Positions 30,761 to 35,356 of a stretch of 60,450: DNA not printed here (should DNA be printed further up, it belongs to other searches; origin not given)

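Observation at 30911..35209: DNA-binding HTH fused to 5 GAF domains, an HD-GYP phosphodiesterase, a sensor domain and a GGDEF cyclase in one ~1430-aa protein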

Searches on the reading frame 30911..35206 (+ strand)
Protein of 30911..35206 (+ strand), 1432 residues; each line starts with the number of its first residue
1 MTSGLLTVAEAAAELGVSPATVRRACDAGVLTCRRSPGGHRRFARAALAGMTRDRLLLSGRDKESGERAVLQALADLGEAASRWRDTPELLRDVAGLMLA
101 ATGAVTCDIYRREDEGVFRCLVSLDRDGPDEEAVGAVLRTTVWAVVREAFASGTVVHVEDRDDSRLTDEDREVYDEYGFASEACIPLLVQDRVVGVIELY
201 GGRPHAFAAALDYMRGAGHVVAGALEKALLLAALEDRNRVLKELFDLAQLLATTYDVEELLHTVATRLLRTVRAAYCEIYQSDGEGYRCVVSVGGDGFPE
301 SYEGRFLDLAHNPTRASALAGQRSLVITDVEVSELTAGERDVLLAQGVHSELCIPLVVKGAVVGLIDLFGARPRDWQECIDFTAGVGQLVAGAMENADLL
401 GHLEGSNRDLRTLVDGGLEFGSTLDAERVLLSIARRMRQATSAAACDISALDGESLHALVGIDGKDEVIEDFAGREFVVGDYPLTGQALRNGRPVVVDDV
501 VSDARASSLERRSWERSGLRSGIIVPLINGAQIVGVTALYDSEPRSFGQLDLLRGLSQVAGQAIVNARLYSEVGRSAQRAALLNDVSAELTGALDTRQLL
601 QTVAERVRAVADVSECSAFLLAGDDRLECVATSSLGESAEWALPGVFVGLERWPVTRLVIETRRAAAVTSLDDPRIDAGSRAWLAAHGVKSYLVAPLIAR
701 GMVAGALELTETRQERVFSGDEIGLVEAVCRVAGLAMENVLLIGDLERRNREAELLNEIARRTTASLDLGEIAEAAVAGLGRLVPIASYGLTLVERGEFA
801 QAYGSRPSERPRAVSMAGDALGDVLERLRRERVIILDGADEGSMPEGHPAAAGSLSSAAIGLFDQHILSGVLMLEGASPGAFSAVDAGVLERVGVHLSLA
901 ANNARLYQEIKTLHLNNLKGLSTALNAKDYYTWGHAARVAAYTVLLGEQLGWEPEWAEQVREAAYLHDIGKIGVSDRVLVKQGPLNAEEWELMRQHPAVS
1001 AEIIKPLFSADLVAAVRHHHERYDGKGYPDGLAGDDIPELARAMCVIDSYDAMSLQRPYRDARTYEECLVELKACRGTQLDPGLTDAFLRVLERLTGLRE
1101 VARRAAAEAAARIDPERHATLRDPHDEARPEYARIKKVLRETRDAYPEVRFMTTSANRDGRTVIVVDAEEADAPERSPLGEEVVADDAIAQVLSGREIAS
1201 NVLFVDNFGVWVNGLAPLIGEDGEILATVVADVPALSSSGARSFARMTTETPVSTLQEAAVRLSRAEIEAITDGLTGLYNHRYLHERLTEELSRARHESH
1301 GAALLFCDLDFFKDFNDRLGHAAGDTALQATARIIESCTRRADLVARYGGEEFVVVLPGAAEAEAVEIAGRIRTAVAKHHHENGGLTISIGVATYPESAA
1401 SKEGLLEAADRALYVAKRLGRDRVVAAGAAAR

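Call 5: search_protein_families(library=pfam, proteins=[window:30911-35206:+], max_evalue=1)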
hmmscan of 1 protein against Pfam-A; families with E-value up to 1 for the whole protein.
window:30911-35206:+ (1432 aa): 23 families
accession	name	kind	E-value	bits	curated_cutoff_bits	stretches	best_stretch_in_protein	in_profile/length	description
PF01590.32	GAF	-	6.6e-50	169.5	22.4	5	595-736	1-132/133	GAF domain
PF00990.26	GGDEF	-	7.9e-47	159.5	23.8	1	1270-1423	1-161/161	Diguanylate cyclase, GGDEF domain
PF13185.12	GAF_2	-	6.9e-46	156.3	28.6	5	424-564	2-135/136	GAF domain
PF13487.12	HD_5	-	1.2e-31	110.1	27.2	1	922-1083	4-169/170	HD domain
PF13492.12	GAF_3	-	3e-25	89.6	27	5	598-739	4-129/129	GAF domain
PF01966.28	HD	-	2.7e-20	73.2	22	1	933-1053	2-116/116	HD domain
PF12728.13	HTH_17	-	6.5e-10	39.6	27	1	5-49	1-44/51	Helix-turn-helix domain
PF00376.29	MerR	-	1.9e-05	24.8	28.2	1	7-43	1-38/38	MerR family regulatory protein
PF13338.12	AbiEi_4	-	7e-05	23.3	25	1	3-31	11-38/49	Transcriptional regulator, AbiEi antitoxin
PF13411.12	MerR_1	-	0.0056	17.2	21.6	1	7-52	2-47/69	MerR HTH family regulatory protein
PF04723.20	GRDA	-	0.0073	16.6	22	1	1331-1374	45-87/147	Glycine reductase complex selenoprotein A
PF08220.18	HTH_DeoR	-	0.009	16.2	21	1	3-24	12-33/57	DeoR-like helix-turn-helix domain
PF13551.12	HTH_29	-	0.018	15.6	28.1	1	4-25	11-32/64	Winged helix-turn helix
PF17853.6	GGDEF_2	-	0.019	15.6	24.5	1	1323-1395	33-96/116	GGDEF-like domain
PF13384.12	HTH_23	-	0.021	15.1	24.6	1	6-24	18-36/50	Homeodomain-like domain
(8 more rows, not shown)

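Call 6: search_protein_families(library=ncbifam, proteins=[window:30911-35206:+], max_evalue=0.1)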
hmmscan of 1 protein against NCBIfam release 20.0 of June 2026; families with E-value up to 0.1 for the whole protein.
window:30911-35206:+ (1432 aa): 33 families (the best 25 are shown)
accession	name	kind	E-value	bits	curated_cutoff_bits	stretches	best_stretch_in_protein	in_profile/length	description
TIGR00254.1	GGDEF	domain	4.8e-51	172.8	37.4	1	1268-1426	3-166/168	diguanylate cyclase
NF007135.0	PRK09581.1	equivalog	5.2e-46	157.4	474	1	1269-1427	291-455/457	PleD family two-component system response regulator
NF041606.1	dguan_cyc_DgcA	equivalog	7.6e-42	143.5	370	1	1265-1426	171-338/340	diguanylate cyclase DgcA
NF038266.1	diguan_SiaD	equivalog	2.3e-41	141.8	290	1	1269-1424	93-252/252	biofilm regulation diguanylate cyclase SiaD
NF007380.0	PRK09894.1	equivalog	3.5e-40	138.2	256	1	1243-1426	102-286/296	diguanylate cyclase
NF007423.1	PRK09966.1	equivalog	8.7e-37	126.9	325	1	1268-1417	237-390/390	diguanylate cyclase DgcN/YfiN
NF047654.1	DiguCycDgcRLepto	equivalog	8.6e-33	113.5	500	1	1269-1425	132-294/295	diguanylate cyclase DgcR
NF051473.1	DigCycDgcsShew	equivalog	1.7e-32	113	400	1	1260-1422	125-286/291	diguanylate cyclase DgcS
NF053512.1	nitric_RR_NosR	exception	5.7e-32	111.3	400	1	906-1100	166-362/422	response regulator c-di-GMP phosphodiesterase, NosR family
NF011955.1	PRK15426.1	equivalog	5e-30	104.2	408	1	1267-1427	395-561/564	cellulose biosynthesis regulator diguanylate cyclase DgcQ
NF007599.0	PRK10245.1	equivalog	1.1e-28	99.8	402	1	1264-1425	204-368/371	diguanylate cyclase AdrA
NF007298.0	PRK09776.1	equivalog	6.5e-28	97.1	1135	1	1269-1425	683-843/1111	diguanylate cyclase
NF045675.1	PhdiestaseDibA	equivalog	2.6e-27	95.4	980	1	1260-1422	191-359/623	phosphodiesterase DibA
NF007474.0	PRK10060.1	equivalog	8.9e-26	90.3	782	1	1264-1423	231-391/663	cyclic di-GMP phosphodiesterase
NF040885.1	diguan_DgcJ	equivalog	9e-26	90.7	500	1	1267-1419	338-488/493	diguanylate cyclase DgcJ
NF008281.1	PRK11059.1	equivalog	3.9e-09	35.4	663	1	1269-1416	220-371/633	RNase E specificity factor CsrD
TIGR01764.1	excise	domain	4.7e-07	30.1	28.8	1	5-48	1-43/49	excisionase family DNA-binding protein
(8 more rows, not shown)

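Call 7: find_homologous_proteins(query=window:30911-35206:+, max_evalue=1e-20)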
Query window:30911-35206:+ (1432 aa): 100 proteins with E <= 1e-20 among 8000 candidates.
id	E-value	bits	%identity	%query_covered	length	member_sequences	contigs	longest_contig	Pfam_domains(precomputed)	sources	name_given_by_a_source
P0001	0.0e+0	2602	84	100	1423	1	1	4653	PF12728.14,PF13185.13,PF13487.13,PF01966.29,PF01590.33,PF13492.13,PF00990.27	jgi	jgi:diguanylate cyclase (GGDEF)-like protein/excisionase family DNA binding protein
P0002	0.0e+0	2561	83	99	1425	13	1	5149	PF12728.14,PF13185.13,PF13487.13,PF01966.29,PF01590.33,PF13492.13,PF00990.27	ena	-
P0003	0.0e+0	2551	83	99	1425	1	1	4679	PF12728.14,PF13185.13,PF13487.13,PF01966.29,PF01590.33,PF13492.13,PF00990.27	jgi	jgi:diguanylate cyclase (GGDEF)-like protein/excisionase family DNA binding protein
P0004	0.0e+0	2550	83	99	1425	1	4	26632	PF12728.14,PF13185.13,PF13487.13,PF01966.29,PF01590.33,PF13492.13,PF00990.27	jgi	jgi:diguanylate cyclase (GGDEF)-like protein/excisionase family DNA binding protein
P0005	0.0e+0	2546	84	99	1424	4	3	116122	PF12728.14,PF13185.13,PF13487.13,PF01966.29,PF01590.33,PF13492.13,PF00990.27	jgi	-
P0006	0.0e+0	2528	82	99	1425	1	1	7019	PF12728.14,PF00376.30,PF13185.13,PF13487.13,PF01966.29,PF01590.33,PF13492.13,PF00990.27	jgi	jgi:diguanylate cyclase (GGDEF)-like protein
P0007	0.0e+0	2526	82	99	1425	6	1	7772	PF12728.14,PF13185.13,PF13487.13,PF01966.29,PF01590.33,PF13492.13,PF00990.27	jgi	-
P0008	0.0e+0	2525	82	99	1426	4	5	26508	PF12728.14,PF00376.30,PF13185.13,PF13487.13,PF01966.29,PF01590.33,PF13492.13,PF00990.27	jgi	-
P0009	0.0e+0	2482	80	100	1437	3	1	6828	PF12728.14,PF00376.30,PF13185.13,PF13487.13,PF01966.29,PF01590.33,PF13492.13,PF00990.27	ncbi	ncbi:MAG TPA: diguanylate cyclase [Thermoleophilia bacterium]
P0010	0.0e+0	2469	80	99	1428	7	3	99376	PF12728.14,PF00376.30,PF13185.13,PF13487.13,PF01966.29,PF01590.33,PF13492.13,PF00990.27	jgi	-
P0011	0.0e+0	2453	81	99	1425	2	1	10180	PF12728.14,PF13185.13,PF13487.13,PF01966.29,PF01590.33,PF13492.13,PF00990.27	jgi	jgi:diguanylate cyclase (GGDEF)-like protein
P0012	0.0e+0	2448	80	99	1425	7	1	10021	PF12728.14,PF00376.30,PF13185.13,PF13487.13,PF01966.29,PF01590.33,PF13492.13,PF00990.27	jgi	jgi:diguanylate cyclase (GGDEF)-like protein/excisionase family DNA binding protein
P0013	0.0e+0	2423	79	99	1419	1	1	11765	PF12728.14,PF13185.13,PF13487.13,PF01966.29,PF01590.33,PF13492.13,PF00990.27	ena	-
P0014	0.0e+0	2371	78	99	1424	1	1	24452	PF12728.14,PF00376.30,PF13185.13,PF13487.13,PF01966.29,PF01590.33,PF13492.13,PF00990.27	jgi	jgi:diguanylate cyclase (GGDEF)-like protein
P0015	0.0e+0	2367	77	100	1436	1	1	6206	PF12728.14,PF00376.30,PF13185.13,PF13487.13,PF01966.29,PF01590.33,PF13492.13,PF00990.27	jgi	jgi:diguanylate cyclase (GGDEF)-like protein/excisionase family DNA binding protein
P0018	0.0e+0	2203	63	83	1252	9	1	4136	PF12728.14,PF13185.13,PF13487.13,PF01966.29,PF01590.33,PF13492.13,PF00990.27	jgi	-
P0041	0.0e+0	1400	44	97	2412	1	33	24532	PF12728.14,PF00376.30,PF13411.13,PF13185.13,PF13487.13,PF01966.29,PF01590.33,PF13492.13,PF00990.27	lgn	-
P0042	0.0e+0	1397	46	96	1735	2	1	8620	PF13185.13,PF13487.13,PF01966.29,PF01590.33,PF13492.13,PF00990.27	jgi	jgi:diguanylate cyclase (GGDEF)-like protein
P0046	0.0e+0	1343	48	95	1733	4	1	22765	PF15714.12,PF13185.13,PF13487.13,PF01966.29,PF01590.33,PF13492.13,PF00990.27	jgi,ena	-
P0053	0.0e+0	1247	39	95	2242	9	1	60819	PF12728.14,PF00376.30,PF13411.13,PF13185.13,PF13487.13,PF01966.29,PF01590.33,PF13492.13,PF00990.27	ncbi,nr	ncbi:MAG TPA: GAF domain-containing protein [Thermoleophilia bacterium]|nr:GAF domain-containing pro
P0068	0.0e+0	1185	44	93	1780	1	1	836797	PF12728.14,PF00376.30,PF13411.13,PF13185.13,PF13487.13,PF01966.29,PF01590.33,PF13492.13,PF00990.27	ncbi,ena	-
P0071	0.0e+0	1135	42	95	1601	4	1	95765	PF12728.14,PF00376.30,PF13411.13,PF13185.13,PF13487.13,PF01966.29,PF01590.33,PF13492.13,PF00990.27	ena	-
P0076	1.8e-294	998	41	94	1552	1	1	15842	PF13185.13,PF13487.13,PF01966.29,PF01590.33,PF13492.13,PF00990.27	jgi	jgi:diguanylate cyclase (GGDEF)-like protein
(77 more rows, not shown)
